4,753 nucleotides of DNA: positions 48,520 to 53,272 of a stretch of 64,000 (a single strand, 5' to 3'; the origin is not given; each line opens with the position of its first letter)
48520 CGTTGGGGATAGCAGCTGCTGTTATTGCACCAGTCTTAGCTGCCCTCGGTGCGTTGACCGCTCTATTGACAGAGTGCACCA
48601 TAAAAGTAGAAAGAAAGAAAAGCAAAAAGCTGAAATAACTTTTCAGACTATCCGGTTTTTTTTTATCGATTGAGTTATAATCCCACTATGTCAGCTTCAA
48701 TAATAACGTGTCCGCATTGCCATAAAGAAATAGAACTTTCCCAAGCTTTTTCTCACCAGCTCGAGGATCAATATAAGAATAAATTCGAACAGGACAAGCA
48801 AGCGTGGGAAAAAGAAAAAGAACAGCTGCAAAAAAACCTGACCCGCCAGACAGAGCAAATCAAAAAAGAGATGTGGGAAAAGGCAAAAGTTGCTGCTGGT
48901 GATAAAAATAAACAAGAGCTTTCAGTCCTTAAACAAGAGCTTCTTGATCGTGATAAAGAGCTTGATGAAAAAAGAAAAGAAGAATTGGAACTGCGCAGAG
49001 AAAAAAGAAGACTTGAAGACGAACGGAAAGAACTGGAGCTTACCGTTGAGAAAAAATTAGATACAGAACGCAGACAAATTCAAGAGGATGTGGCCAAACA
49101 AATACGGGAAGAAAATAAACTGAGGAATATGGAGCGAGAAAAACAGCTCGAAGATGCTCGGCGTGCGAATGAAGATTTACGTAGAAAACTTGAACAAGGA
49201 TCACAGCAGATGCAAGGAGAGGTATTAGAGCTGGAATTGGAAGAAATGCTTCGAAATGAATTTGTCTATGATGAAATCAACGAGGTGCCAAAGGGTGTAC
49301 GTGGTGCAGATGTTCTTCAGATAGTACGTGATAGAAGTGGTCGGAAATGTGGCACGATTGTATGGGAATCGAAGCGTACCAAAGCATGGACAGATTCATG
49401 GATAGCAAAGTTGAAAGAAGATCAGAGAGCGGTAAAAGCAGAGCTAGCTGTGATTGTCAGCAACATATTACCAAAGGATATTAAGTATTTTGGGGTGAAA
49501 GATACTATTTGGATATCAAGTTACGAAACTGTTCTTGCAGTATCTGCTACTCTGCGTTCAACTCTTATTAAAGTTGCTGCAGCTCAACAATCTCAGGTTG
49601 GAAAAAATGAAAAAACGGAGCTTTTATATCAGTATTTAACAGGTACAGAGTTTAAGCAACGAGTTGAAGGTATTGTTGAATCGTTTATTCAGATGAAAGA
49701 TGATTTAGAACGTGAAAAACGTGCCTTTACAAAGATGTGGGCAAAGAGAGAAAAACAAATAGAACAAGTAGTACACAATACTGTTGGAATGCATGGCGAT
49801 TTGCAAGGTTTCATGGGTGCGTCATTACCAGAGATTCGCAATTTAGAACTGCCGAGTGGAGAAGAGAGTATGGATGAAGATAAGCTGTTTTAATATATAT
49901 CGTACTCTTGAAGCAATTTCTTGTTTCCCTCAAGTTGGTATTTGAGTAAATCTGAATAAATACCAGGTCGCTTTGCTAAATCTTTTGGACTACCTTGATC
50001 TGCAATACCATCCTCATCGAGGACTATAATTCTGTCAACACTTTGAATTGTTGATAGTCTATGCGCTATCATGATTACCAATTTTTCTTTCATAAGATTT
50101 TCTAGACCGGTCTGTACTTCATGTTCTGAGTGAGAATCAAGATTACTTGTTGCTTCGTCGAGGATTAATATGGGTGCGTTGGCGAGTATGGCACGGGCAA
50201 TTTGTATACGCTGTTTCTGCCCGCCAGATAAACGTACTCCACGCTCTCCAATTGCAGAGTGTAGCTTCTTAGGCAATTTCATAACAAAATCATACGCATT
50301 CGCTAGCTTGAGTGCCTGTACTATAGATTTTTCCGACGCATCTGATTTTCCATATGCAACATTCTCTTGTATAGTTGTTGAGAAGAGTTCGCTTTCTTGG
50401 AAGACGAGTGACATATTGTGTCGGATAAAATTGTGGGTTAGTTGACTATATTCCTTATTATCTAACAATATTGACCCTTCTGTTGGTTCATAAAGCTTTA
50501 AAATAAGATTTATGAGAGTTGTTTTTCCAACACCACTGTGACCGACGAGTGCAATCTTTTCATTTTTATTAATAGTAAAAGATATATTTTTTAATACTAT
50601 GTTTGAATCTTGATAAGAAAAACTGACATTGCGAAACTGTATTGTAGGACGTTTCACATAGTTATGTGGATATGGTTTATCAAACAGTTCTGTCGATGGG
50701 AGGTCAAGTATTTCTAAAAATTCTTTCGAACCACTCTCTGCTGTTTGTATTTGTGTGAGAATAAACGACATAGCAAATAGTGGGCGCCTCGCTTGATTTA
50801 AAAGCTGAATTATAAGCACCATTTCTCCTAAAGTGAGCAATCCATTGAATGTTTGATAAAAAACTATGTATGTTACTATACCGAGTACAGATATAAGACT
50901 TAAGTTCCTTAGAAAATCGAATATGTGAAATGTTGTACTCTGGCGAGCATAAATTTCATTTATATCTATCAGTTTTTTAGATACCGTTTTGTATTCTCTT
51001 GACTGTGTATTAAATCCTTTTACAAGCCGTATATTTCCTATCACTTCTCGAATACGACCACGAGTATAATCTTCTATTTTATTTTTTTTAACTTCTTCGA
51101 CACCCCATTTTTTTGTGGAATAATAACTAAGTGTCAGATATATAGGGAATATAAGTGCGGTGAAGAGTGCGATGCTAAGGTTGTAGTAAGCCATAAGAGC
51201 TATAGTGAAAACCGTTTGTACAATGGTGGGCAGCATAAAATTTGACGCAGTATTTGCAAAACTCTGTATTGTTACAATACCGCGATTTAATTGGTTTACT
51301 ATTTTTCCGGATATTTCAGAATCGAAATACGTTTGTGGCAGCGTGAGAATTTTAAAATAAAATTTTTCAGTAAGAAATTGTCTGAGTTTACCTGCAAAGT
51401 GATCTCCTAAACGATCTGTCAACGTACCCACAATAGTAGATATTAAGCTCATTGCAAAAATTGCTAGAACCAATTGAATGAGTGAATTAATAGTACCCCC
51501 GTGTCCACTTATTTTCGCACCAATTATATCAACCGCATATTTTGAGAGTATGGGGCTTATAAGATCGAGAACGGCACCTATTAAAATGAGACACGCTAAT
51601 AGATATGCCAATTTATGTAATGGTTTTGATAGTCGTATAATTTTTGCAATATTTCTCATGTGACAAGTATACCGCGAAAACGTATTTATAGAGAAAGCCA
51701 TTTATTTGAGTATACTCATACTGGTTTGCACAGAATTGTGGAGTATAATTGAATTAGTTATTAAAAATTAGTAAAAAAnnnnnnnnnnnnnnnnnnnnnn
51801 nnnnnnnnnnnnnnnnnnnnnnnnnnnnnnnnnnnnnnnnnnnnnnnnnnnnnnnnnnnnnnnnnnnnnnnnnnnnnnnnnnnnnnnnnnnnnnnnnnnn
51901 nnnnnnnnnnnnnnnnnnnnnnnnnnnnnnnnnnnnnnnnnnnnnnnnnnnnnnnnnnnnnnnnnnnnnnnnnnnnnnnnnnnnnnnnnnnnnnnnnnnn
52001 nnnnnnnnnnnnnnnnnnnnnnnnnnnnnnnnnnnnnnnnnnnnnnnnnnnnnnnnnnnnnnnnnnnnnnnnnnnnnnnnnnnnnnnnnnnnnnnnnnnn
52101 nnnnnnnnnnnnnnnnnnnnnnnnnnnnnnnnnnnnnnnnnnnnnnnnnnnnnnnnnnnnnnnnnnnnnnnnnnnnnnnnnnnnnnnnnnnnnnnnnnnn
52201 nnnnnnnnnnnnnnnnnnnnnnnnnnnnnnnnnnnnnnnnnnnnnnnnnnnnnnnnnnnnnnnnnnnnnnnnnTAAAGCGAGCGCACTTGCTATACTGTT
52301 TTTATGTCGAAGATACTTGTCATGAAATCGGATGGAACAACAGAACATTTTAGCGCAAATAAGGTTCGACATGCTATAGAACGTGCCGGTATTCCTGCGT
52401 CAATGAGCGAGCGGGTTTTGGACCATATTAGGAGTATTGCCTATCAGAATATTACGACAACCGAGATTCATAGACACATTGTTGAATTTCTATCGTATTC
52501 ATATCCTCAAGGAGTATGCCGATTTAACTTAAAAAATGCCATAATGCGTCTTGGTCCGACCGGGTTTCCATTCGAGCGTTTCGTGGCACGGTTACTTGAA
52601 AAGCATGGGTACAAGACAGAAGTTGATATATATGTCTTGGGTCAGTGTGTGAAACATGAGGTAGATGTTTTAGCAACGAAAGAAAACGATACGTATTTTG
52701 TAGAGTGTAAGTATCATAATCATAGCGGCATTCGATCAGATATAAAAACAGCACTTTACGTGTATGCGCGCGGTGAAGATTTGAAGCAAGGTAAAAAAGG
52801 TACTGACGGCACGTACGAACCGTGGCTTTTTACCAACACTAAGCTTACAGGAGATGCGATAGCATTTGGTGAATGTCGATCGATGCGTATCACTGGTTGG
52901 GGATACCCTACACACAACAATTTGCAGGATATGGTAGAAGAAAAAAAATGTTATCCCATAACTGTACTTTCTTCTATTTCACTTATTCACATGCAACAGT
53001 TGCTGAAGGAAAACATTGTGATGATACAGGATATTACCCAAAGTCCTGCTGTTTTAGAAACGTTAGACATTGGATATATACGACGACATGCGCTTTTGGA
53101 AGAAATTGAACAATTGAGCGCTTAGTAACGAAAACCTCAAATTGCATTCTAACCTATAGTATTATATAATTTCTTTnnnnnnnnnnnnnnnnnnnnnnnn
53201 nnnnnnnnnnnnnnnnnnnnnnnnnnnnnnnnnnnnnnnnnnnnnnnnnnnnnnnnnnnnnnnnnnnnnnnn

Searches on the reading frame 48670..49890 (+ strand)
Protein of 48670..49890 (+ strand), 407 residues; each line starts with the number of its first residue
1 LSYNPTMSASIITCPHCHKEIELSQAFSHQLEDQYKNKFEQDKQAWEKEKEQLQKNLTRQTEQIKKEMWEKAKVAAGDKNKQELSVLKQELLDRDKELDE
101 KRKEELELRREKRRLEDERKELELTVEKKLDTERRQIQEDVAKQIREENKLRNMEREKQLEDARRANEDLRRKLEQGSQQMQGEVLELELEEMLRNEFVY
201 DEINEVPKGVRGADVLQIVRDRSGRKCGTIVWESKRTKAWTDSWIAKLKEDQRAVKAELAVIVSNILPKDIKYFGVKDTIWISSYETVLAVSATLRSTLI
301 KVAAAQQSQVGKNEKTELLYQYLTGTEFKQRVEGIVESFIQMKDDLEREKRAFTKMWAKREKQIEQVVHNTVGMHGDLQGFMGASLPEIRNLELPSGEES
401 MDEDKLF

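Call 76: search_protein_families(library=pfam, proteins=[window:48670-49890:+], max_evalue=0.0001)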
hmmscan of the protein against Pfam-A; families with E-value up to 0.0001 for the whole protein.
window:48670-49890:+ (407 aa): 1 family
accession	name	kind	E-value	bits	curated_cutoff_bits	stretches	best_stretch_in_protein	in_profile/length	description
PF09903.14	DUF2130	-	6.1e-70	235.9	26.7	1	150-395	2-253/255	Uncharacterized protein conserved in bacteria (DUF2130)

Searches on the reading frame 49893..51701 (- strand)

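Call 76: search_protein_families(library=pfam, proteins=[window:49893-51701:-], max_evalue=0.0001)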
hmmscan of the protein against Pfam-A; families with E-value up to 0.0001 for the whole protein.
window:49893-51701:- (603 aa): 3 families
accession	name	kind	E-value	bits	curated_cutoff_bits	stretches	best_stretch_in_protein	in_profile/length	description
PF00005.33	ABC_tran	-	1.6e-36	126.4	25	1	370-519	1-137/137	ABC transporter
PF00664.28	ABC_membrane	-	8.3e-31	108.1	28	1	36-307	5-273/274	ABC transporter transmembrane region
PF02463.25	SMC_N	-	9.8e-06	25.6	40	1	383-560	27-210/220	RecF/RecN/SMC N terminal domain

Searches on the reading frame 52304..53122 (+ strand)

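Call 76: search_protein_families(library=pfam, proteins=[window:52304-53122:+], max_evalue=0.0001)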
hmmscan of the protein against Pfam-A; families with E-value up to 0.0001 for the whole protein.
window:52304-53122:+ (273 aa): 2 families
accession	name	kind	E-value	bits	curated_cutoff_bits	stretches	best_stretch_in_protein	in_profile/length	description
PF03477.21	ATP-cone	-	9.3e-08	33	25.8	1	5-63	2-67/88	ATP cone domain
PF04471.18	Mrr_cat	-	1.9e-06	28.4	21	1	87-149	6-68/115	Restriction endonuclease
